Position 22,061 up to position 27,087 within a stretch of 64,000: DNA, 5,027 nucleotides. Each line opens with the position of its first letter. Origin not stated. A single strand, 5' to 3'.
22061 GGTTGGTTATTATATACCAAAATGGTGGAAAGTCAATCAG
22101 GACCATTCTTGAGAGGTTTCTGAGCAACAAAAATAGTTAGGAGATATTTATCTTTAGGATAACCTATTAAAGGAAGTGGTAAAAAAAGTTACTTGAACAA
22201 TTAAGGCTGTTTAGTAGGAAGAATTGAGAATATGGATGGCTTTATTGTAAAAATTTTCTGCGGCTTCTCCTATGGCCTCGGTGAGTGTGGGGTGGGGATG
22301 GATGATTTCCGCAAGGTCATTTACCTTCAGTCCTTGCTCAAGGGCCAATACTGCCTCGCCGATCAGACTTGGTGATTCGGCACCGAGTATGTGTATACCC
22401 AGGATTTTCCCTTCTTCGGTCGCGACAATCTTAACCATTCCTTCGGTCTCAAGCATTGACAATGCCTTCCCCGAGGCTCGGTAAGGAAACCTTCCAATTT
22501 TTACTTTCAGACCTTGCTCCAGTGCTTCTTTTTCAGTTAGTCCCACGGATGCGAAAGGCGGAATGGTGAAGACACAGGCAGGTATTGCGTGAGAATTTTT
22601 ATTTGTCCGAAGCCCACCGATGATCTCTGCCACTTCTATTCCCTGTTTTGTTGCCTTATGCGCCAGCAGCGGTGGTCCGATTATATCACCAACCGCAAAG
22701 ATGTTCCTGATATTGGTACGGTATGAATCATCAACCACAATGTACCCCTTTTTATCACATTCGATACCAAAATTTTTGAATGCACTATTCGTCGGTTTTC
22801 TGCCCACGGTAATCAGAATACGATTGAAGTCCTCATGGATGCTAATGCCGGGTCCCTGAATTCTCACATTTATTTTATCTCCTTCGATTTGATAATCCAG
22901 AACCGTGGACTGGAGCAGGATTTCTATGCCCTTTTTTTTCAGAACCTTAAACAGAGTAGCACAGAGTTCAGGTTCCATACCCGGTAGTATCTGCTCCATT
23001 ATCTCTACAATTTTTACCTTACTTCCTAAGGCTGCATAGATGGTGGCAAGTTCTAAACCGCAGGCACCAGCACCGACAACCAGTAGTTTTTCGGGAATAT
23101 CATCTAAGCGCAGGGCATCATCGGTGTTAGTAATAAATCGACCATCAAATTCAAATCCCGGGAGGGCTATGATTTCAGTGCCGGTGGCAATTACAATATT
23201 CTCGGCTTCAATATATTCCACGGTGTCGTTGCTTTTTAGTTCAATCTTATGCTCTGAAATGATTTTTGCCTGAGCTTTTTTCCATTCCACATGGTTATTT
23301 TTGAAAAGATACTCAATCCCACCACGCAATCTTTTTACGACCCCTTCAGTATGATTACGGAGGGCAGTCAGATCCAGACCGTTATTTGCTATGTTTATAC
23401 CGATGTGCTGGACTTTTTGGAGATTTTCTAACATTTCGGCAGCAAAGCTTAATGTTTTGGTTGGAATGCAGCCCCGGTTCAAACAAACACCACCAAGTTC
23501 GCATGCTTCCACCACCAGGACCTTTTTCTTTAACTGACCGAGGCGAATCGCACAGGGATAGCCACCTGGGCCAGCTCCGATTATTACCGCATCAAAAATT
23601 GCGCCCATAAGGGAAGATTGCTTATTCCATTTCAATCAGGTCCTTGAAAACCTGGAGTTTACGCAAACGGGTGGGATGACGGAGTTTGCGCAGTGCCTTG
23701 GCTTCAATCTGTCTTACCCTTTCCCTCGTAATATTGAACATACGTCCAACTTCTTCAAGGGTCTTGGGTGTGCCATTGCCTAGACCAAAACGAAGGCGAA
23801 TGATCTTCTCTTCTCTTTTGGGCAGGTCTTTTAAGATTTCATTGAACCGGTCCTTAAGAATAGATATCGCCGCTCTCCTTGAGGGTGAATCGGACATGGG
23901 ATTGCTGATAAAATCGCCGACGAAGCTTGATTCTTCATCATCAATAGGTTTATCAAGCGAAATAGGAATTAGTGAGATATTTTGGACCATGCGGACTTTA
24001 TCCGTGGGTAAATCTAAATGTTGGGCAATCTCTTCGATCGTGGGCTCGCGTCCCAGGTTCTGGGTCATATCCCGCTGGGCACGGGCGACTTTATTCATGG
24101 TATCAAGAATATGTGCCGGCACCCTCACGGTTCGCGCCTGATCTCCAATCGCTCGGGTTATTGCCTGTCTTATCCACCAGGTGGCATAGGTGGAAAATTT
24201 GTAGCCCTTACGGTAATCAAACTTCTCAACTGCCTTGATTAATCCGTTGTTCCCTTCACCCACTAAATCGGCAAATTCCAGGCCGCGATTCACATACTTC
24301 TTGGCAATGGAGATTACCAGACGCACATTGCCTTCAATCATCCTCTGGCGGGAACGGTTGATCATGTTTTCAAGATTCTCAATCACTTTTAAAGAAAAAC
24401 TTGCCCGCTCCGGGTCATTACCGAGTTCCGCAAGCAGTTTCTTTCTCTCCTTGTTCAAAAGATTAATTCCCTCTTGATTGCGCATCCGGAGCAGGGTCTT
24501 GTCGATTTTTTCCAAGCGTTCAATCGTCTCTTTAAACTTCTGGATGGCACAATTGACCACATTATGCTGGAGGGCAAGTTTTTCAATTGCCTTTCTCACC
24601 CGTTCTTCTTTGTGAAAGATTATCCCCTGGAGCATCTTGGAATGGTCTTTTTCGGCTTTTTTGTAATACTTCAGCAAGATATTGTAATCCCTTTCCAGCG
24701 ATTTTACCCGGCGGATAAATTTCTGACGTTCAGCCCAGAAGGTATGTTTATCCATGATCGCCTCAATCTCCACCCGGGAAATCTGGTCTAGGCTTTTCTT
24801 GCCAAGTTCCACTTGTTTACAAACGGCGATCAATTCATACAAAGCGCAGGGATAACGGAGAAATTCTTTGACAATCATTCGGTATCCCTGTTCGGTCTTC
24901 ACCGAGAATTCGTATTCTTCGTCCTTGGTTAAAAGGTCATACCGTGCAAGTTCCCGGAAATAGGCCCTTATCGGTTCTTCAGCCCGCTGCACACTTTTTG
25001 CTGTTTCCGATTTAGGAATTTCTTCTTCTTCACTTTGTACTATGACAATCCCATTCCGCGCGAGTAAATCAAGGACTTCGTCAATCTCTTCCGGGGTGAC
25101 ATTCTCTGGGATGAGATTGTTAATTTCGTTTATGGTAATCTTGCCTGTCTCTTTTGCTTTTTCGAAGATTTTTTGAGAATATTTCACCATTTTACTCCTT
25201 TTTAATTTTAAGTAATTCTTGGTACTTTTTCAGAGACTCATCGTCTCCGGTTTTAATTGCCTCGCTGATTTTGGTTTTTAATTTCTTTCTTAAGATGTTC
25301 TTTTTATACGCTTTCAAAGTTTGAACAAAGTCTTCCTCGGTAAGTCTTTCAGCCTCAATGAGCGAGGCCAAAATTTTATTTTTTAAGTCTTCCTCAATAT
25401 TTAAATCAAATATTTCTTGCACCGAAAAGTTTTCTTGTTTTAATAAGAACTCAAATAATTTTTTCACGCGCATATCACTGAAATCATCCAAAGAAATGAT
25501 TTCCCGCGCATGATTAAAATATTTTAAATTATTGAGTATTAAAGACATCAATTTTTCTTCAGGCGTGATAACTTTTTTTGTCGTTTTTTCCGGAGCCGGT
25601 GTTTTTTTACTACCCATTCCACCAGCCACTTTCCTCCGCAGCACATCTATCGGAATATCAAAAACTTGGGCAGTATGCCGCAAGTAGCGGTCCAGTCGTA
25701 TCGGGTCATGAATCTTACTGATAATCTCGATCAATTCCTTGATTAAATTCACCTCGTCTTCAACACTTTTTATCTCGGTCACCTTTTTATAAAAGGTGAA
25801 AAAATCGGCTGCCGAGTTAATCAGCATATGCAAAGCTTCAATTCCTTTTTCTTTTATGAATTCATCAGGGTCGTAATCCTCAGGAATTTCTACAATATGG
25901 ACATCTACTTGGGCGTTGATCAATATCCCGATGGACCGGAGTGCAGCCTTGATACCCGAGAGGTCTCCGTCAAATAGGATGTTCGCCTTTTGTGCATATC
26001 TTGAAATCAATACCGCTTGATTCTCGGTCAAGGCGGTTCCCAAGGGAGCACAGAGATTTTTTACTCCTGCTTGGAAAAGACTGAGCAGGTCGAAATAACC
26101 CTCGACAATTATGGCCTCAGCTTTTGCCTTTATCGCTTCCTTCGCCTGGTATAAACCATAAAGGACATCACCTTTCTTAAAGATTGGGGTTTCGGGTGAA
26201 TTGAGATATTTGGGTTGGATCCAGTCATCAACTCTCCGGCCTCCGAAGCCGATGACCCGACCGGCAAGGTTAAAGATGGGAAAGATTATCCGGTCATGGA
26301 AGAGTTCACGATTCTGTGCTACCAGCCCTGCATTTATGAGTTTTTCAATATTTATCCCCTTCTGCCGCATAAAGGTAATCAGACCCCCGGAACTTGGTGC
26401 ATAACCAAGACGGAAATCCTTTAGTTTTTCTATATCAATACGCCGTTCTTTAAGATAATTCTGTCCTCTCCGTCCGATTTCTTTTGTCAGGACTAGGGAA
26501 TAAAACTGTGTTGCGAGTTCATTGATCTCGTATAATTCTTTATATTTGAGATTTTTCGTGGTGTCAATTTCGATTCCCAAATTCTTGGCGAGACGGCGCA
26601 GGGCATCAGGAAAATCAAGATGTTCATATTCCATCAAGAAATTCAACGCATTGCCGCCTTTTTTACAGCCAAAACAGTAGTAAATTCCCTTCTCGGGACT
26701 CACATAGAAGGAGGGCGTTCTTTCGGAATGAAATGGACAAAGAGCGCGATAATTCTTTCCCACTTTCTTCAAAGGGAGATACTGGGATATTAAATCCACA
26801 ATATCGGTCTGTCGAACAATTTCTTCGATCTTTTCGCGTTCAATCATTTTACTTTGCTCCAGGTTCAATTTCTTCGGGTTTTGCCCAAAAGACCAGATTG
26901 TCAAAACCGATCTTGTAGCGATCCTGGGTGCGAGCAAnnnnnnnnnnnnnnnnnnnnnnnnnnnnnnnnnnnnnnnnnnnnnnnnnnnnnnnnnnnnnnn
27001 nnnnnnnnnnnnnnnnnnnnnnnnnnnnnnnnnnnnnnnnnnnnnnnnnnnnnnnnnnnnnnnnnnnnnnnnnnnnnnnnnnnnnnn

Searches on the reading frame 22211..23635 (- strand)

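Call 35: search_protein_families(library=pfam, proteins=[window:22211-23635:-], max_evalue=0.00001)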
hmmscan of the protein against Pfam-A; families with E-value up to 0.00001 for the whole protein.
window:22211-23635:- (474 aa): 7 families
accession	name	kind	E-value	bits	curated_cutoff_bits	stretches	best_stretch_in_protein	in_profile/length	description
PF07992.20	Pyr_redox_2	-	5.9e-66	223.3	26.1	1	15-332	2-291/291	Pyridine nucleotide-disulphide oxidoreductase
PF02852.28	Pyr_redox_dim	-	2.2e-33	115.2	25.3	1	351-459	1-110/110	Pyridine nucleotide-disulphide oxidoreductase, dimerisation domain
PF00070.33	Pyr_redox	-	1.6e-19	70.6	22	1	183-254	1-72/82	Pyridine nucleotide-disulphide oxidoreductase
PF13738.12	Pyr_redox_3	-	1.1e-13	51.5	30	1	17-316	1-305/305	Pyridine nucleotide-disulphide oxidoreductase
PF03486.20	HI0933_like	-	3.6e-08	33.6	50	0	15-45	2-32/244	HI0933-like protein Rossmann domain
PF01946.23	Thi4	-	4.6e-06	26.5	26.2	0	183-257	19-93/235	Thi4 family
PF01134.28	GIDA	-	4.7e-06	26.3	22.1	0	15-153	1-150/391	Glucose inhibited division protein A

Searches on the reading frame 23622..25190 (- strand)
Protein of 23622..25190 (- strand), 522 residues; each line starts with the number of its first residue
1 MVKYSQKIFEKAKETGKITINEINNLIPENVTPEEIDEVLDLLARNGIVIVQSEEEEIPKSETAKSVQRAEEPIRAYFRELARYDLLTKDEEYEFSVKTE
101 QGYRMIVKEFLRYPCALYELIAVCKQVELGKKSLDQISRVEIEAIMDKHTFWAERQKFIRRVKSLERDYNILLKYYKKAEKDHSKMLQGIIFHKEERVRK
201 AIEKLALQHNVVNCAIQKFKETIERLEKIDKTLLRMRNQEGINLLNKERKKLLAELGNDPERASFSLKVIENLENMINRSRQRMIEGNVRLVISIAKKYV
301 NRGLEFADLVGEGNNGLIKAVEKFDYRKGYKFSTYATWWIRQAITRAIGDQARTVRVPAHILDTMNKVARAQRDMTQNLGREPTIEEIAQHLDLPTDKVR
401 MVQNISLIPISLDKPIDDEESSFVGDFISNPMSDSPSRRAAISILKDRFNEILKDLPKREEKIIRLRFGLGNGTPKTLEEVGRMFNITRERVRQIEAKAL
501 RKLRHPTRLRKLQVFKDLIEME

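Call 35: search_protein_families(library=pfam, proteins=[window:23622-25190:-], max_evalue=0.00001)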
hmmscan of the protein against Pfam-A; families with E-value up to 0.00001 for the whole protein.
window:23622-25190:- (522 aa): 5 families
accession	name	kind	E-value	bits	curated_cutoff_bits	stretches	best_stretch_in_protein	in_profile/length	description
PF04539.22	Sigma70_r3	-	1.7e-22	79.7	25.3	1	364-436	2-74/78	Sigma-70 region 3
PF04542.20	Sigma70_r2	-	9e-21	73.9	24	1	284-354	1-71/71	Sigma-70 region 2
PF04545.22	Sigma70_r4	-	5.5e-20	71.1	24.1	1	453-505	2-50/50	Sigma-70, region 4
PF03979.19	Sigma70_r1_1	-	3.8e-12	46.4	22.5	1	6-72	8-76/81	Sigma-70 factor, region 1.1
PF00140.25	Sigma70_r1_2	-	1.4e-07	31.8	22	1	73-102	2-31/34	Sigma-70 factor, region 1.2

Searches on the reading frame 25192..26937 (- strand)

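Call 35: search_protein_families(library=pfam, proteins=[window:25192-26937:-], max_evalue=0.00001)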
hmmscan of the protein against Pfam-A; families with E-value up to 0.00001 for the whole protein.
window:25192-26937:- (581 aa): 5 families
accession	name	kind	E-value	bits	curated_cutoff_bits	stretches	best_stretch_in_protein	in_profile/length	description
PF01807.25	Zn_ribbon_DnaG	-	5.3e-38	129.2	24.9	1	33-128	2-97/98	CHC2 zinc finger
PF08275.17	DNAG_N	-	2.5e-36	125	26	1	145-266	1-128/128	DNA primase catalytic core, N-terminal domain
PF13155.12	Toprim_2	-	5.7e-20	71.9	22.1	1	276-361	1-88/88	Toprim-like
PF13662.12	Toprim_4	-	1.8e-15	57.4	25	1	274-349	2-84/85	Toprim domain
PF01751.28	Toprim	-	1.2e-07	32.2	23.1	1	274-350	1-95/96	Toprim domain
